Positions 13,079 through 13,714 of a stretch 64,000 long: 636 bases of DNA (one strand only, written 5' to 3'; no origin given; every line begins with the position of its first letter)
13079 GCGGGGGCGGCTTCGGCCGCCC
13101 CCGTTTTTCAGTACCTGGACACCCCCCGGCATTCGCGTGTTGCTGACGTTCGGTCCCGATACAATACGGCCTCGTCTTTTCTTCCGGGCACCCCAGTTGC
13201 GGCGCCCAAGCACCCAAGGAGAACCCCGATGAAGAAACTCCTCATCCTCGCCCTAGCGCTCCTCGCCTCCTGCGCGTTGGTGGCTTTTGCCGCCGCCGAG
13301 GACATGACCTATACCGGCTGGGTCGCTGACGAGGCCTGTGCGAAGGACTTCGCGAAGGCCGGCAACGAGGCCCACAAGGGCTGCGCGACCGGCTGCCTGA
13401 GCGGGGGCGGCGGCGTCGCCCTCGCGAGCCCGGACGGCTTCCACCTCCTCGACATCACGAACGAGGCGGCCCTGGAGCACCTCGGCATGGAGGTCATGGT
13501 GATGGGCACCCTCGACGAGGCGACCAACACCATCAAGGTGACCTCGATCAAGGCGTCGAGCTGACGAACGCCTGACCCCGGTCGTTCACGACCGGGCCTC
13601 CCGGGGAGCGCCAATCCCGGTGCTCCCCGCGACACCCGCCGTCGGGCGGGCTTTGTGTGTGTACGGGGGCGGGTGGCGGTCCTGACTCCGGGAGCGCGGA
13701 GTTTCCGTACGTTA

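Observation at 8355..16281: Protease + DFVEWTW Fn3-lipoprotein modules at two loci; shared Pro-rich post-lipobox tether; lower GC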

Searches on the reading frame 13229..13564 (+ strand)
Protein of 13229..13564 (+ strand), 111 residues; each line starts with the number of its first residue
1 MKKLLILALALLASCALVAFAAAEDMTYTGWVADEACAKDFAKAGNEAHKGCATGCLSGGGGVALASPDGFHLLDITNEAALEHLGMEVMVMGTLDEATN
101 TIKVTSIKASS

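Call 6: search_protein_families(library=pfam, proteins=[window:13229-13564:+], max_evalue=0.1)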
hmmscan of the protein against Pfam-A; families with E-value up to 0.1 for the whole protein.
window:13229-13564:+ (111 aa): 0 families

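Call 7: search_protein_families(library=ncbifam, proteins=[window:13229-13564:+], max_evalue=0.1)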
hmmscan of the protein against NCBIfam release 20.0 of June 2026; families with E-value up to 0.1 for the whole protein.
window:13229-13564:+ (111 aa): 4 families
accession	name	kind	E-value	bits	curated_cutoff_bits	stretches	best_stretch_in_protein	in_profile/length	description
NF000287.1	SMB1_fam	exception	0.02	14.2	400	1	11-94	3-78/280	SMB-1 family subclass B3 metallo-beta-lactamase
NF033939.0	DESULF_POR1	subfamily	0.032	13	250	1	1-40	1-40/454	outer membrane homotrimeric porin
NF053838.1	hit_Bd0108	equivalog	0.049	14.1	40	1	1-52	1-54/94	predatory lifecycle switch protein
NF052666.1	VPA0252_fam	equivalog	0.069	13.2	100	1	1-32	1-28/78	VPA0252 family protein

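Call 11: find_encoding_contigs(protein=window:13229-13564:+, flank=10000, max_places=6)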
Protein window:13229-13564:+ (111 aa): no gene with exactly this product is on record in the collection.

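Call 22: search_protein_families(library=pfam, proteins=[window:13229-13564:+], max_evalue=10)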
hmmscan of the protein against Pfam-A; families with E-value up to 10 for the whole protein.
window:13229-13564:+ (111 aa): 0 families

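Call 35: search_solved_structures(query=window:13229-13564:+, max_evalue=10)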
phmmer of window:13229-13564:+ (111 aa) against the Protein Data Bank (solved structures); distinct sequences matched with E-value up to 10: 1.
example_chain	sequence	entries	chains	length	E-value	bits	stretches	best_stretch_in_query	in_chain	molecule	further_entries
10ss_a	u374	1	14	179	0.59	13.6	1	2-41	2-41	Ferrous iron transporter B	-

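Call 57: find_homologous_proteins(query=window:13229-13564:+, max_evalue=0.001)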
Query window:13229-13564:+ (111 aa): 136 proteins with E <= 0.001 among 182 candidates; the best 120 are listed.
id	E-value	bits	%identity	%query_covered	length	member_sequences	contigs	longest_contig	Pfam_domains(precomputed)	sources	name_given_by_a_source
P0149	4.7e-62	224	97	100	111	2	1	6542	PF19135.6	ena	-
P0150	1.2e-58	213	92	100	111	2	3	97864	PF19135.6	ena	-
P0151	3.0e-58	212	93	79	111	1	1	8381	-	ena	-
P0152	7.6e-58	211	90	100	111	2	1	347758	PF19135.6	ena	-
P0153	1.4e-57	210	91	100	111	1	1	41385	-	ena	-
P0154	2.8e-57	209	94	81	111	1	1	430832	PF19135.6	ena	-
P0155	7.4e-57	208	91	100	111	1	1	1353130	PF19135.6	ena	-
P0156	7.9e-57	208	90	100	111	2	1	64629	-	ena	-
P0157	1.0e-56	207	93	81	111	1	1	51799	PF19135.6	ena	-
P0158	1.7e-56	206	94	79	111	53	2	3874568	PF19135.6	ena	-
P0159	1.8e-56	206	90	100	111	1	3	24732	-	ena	-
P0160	2.1e-56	206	90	100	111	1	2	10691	-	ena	-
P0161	3.2e-56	206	92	79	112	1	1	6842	PF19135.6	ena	-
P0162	5.4e-56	205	91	100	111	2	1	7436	-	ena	-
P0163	9.9e-56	204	91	79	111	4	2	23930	PF19135.6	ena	-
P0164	1.6e-55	203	96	83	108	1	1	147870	PF19135.6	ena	-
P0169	1.9e-54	200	90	100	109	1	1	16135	PF19135.6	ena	-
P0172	6.9e-54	198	87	100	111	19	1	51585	PF19135.6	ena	-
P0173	1.5e-53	197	87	100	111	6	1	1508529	PF19135.6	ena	-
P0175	1.2e-52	194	93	79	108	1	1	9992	PF19135.6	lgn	-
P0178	1.8e-52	194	85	99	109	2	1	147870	PF19135.6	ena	-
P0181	3.5e-52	193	84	100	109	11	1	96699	PF19135.6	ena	-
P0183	1.1e-51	191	90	82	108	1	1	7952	PF19135.6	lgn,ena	-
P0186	5.5e-51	189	85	100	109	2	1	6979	PF19135.6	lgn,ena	-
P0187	1.5e-50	187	84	100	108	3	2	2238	PF19135.6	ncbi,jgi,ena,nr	ncbi:MAG: DUF5818 domain-containing protein [Acidobacteria bacterium]|nr:DUF5818 domain-containing p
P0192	4.6e-50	186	83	100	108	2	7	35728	PF19135.6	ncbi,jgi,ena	-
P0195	1.2e-49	184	89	81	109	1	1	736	PF19135.6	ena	-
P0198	2.0e-49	184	87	82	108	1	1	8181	PF19135.6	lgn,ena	-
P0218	3.2e-48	180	85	86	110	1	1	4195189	-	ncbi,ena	-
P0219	3.2e-48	180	84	99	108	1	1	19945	PF19135.6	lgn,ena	-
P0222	6.3e-48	179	87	89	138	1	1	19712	PF19135.6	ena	-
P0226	1.6e-47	178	83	100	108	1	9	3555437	PF19135.6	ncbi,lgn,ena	-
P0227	1.6e-47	178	84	99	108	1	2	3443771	PF19135.6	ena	-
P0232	2.6e-47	177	78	100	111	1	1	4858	PF19135.6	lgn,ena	-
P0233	3.1e-47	177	85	85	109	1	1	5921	PF19135.6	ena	-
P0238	1.4e-45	171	73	100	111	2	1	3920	PF19135.6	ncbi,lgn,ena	-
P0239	7.9e-45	169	71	100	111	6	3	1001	PF19135.6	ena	-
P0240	1.8e-44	168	80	99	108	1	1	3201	PF19135.6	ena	-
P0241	2.1e-44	168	76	100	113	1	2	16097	PF19135.6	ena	-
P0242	2.9e-44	167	75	99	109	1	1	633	PF19135.6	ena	-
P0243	3.2e-44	167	74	100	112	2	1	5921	PF19135.6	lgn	-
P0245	8.1e-43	163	73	99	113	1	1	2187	PF19135.6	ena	-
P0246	1.0e-42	162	74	100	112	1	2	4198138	PF19135.6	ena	-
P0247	1.3e-42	162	75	98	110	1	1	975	PF19135.6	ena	-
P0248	6.4e-42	160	68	100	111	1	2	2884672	PF19135.6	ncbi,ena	-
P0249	1.5e-41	158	80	84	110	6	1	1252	PF19135.6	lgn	-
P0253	4.4e-38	147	69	96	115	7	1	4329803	PF19135.6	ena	-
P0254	6.3e-38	147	68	99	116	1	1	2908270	PF19135.6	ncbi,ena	-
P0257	1.8e-37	145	68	100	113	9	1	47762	PF19135.6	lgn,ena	-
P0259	1.1e-36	143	66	99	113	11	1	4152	PF19135.6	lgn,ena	-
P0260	1.9e-35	139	67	93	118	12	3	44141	PF19135.6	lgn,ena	-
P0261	2.4e-35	139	73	82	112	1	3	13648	PF19135.6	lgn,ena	-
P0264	2.5e-34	135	64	99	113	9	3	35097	PF19135.6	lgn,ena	-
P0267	4.3e-32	128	86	66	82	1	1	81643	PF19135.6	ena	-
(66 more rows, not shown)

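Call 58: find_encoding_contigs(protein=P0218, flank=7000, max_places=2)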
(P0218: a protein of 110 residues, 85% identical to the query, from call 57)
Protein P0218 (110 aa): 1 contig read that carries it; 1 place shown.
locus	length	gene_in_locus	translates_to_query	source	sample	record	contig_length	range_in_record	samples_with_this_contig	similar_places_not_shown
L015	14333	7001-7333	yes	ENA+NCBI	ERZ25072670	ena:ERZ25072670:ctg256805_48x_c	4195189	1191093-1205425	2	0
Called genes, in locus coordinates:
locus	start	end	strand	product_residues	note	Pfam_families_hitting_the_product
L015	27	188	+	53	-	-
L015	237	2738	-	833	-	PF00041:fn3 (faint)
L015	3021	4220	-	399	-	PF13356:Arm-DNA-bind_3 (weak), PF22022:Phage_int_M, PF00589:Phage_integrase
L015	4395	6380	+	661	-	PF00041:fn3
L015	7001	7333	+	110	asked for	-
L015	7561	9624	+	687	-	-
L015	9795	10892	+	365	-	-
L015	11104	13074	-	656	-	-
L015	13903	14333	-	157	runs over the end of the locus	-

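Call 59: find_encoding_contigs(protein=P0152, flank=10000, max_places=2)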
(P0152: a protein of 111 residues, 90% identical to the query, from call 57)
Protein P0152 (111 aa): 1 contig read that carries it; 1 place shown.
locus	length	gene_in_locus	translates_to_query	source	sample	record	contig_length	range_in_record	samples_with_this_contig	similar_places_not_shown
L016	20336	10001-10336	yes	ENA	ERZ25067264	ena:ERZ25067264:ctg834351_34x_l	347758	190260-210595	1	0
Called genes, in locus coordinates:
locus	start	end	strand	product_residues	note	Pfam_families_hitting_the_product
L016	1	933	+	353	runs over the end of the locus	-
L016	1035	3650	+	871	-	-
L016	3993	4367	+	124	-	-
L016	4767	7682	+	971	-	PF00041:fn3 (faint), PF16656:Pur_ac_phosph_N (faint)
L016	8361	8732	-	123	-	PF01695:IstB_IS21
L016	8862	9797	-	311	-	-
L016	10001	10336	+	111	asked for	PF19135:DUF5818 (weak)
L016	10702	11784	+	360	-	-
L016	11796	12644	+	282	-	-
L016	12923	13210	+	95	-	-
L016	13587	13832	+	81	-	-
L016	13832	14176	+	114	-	PF02452:PemK_toxin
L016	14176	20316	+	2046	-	PF17766:fn3_6 (faint), PF03160:Calx-beta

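Call 91: search_protein_families(library=pfam, proteins=[L015:9795-10892:+, L016:1035-3650:+, L015:7561-9624:+], max_evalue=0.01)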
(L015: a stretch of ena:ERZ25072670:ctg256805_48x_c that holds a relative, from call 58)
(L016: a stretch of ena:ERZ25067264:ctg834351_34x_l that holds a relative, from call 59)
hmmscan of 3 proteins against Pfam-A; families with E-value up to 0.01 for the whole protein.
L015:9795-10892:+ (365 aa): 0 families

L016:1035-3650:+ (871 aa): 2 families
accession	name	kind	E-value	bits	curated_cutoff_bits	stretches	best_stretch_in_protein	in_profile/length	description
PF00041.27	fn3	-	1.8e-07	31.7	25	1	68-141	2-72/84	Fibronectin type III domain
PF25300.1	Fn3_Dep-1_3rd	-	0.0067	16.7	26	0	77-137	10-71/85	Dep-1 third Fn3-like domain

L015:7561-9624:+ (687 aa): 0 families
